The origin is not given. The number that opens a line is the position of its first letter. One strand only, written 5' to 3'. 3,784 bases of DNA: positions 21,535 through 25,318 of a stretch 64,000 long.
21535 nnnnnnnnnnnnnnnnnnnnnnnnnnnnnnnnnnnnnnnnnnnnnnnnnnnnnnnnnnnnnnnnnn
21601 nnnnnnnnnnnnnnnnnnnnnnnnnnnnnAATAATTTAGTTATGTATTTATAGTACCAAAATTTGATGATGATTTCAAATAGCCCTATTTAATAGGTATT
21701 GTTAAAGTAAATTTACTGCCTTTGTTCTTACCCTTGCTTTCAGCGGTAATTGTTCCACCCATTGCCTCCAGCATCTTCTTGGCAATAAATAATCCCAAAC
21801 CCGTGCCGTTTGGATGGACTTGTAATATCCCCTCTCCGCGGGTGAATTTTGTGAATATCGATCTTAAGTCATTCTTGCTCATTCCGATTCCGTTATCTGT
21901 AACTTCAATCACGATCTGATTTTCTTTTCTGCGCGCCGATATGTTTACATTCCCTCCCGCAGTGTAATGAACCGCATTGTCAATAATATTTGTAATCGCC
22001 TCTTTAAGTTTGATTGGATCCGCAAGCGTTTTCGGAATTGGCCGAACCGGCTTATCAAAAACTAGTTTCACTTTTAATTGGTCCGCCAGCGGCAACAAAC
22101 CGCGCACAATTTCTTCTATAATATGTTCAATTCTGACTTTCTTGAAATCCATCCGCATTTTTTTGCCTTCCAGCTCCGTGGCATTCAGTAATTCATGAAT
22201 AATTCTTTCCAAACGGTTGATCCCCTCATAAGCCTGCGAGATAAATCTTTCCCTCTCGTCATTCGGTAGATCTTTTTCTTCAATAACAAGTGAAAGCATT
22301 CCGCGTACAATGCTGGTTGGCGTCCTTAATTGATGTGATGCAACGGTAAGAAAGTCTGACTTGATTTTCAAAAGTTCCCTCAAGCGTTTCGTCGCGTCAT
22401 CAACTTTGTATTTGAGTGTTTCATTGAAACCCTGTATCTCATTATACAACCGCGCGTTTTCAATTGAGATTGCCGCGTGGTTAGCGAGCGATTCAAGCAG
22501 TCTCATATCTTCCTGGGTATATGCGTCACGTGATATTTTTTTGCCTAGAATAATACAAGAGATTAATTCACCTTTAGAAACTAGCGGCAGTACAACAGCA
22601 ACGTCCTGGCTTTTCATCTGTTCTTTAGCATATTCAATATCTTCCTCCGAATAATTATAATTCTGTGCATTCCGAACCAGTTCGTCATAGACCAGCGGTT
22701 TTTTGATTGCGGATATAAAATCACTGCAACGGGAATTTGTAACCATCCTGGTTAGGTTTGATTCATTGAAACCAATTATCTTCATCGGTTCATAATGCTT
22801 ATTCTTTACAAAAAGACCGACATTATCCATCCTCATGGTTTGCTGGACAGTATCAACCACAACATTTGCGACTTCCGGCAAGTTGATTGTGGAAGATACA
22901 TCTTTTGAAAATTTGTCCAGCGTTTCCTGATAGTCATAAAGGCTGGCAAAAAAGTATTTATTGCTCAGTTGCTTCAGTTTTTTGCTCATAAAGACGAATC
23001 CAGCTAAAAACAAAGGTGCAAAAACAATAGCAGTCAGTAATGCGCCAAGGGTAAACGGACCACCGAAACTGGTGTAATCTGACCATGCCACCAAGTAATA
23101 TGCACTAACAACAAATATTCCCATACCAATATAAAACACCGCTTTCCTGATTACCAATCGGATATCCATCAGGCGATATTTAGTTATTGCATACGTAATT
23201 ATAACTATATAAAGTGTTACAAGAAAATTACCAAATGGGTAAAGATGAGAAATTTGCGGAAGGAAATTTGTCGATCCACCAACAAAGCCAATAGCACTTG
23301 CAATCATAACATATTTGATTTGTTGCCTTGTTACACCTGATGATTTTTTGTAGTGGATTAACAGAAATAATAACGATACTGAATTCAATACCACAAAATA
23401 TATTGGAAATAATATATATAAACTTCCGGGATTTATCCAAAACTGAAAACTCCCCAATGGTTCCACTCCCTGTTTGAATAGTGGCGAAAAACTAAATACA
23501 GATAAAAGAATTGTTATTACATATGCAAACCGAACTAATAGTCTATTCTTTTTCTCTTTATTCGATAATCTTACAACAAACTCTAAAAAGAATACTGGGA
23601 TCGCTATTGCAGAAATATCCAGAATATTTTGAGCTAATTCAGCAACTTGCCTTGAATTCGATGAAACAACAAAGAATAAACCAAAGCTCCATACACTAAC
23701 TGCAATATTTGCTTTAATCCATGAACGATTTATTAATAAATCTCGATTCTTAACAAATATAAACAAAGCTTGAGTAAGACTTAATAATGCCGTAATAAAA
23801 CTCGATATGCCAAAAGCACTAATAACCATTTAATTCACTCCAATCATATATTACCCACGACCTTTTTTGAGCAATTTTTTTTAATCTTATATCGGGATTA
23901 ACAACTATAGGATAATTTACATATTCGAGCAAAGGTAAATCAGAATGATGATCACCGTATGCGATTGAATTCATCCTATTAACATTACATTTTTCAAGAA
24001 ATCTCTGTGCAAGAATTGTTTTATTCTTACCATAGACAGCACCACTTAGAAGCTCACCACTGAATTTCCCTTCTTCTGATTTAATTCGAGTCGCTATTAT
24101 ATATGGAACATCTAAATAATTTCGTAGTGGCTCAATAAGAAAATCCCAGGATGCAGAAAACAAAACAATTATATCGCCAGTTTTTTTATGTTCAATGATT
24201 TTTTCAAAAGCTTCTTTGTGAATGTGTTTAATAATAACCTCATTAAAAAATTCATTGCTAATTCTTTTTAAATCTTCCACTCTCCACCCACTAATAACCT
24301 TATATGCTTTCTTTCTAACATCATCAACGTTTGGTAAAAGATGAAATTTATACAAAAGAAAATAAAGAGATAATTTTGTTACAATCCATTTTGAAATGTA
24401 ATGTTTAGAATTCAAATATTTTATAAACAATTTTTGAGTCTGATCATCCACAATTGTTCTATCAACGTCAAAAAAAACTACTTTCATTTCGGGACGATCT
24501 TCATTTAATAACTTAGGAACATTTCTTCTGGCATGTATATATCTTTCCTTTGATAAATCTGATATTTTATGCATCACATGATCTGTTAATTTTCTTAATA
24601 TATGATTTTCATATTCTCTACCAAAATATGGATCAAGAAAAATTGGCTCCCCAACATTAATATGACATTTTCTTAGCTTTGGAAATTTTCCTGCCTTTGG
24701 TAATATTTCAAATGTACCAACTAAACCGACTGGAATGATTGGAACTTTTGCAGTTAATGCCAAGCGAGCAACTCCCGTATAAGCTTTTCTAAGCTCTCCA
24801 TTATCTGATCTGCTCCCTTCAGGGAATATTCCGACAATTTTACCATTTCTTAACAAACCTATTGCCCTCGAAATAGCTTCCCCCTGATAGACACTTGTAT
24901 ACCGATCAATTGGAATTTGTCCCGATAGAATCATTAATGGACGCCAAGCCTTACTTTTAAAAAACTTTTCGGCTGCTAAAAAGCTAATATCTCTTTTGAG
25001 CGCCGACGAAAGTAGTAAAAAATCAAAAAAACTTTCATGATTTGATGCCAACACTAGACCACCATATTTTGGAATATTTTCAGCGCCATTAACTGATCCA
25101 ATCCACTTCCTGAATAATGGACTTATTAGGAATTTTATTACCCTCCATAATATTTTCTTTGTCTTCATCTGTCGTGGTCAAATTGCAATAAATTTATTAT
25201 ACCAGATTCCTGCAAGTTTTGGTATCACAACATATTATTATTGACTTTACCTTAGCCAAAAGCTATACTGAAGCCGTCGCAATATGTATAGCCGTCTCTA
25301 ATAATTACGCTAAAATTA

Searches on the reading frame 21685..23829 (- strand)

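Call 19: search_protein_families(library=pfam, proteins=[window:21685-23829:-], max_evalue=0.001)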
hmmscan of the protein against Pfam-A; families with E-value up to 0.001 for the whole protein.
window:21685-23829:- (714 aa): 8 families
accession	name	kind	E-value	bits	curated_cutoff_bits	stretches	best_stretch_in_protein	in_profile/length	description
PF02518.31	HATPase_c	-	2e-26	93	26.4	1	604-713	2-109/111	Histidine kinase-, DNA gyrase B-, and HSP90-like ATPase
PF16927.11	HisKA_7TM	-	6.3e-15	56.1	28.6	1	11-223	3-222/224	N-terminal 7TM region of histidine kinase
PF00512.31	HisKA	-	1.4e-10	41.5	26.9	1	490-554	2-64/66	His Kinase A (phospho-acceptor) domain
PF13589.12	HATPase_c_3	-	4.4e-08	33.7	25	1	607-710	2-104/137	Histidine kinase-, DNA gyrase B-, and HSP90-like ATPase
PF13185.12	GAF_2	-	5.7e-07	30.3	28.6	1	317-457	4-136/136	GAF domain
PF01590.32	GAF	-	2.6e-06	28.4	22.4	1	317-456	2-133/133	GAF domain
PF13581.12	HATPase_c_2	-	3.9e-06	27.3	27.4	1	608-690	36-112/127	Histidine kinase-like ATPase domain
PF13492.12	GAF_3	-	5.6e-06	27.2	27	1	407-458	79-129/129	GAF domain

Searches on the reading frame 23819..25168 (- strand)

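Call 19: search_protein_families(library=pfam, proteins=[window:23819-25168:-], max_evalue=0.001)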
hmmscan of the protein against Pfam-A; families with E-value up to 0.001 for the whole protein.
window:23819-25168:- (449 aa): 3 families
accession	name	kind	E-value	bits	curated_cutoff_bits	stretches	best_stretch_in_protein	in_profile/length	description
PF01553.26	Acyltransferase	-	7.8e-30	103.8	23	1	26-149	4-131/132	Acyltransferase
PF12710.13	HAD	-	2.6e-29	103.5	27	1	231-415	1-189/189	haloacid dehalogenase-like hydrolase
PF08282.18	Hydrolase_3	-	0.00096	19.4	20.9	0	380-433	185-239/255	haloacid dehalogenase-like hydrolase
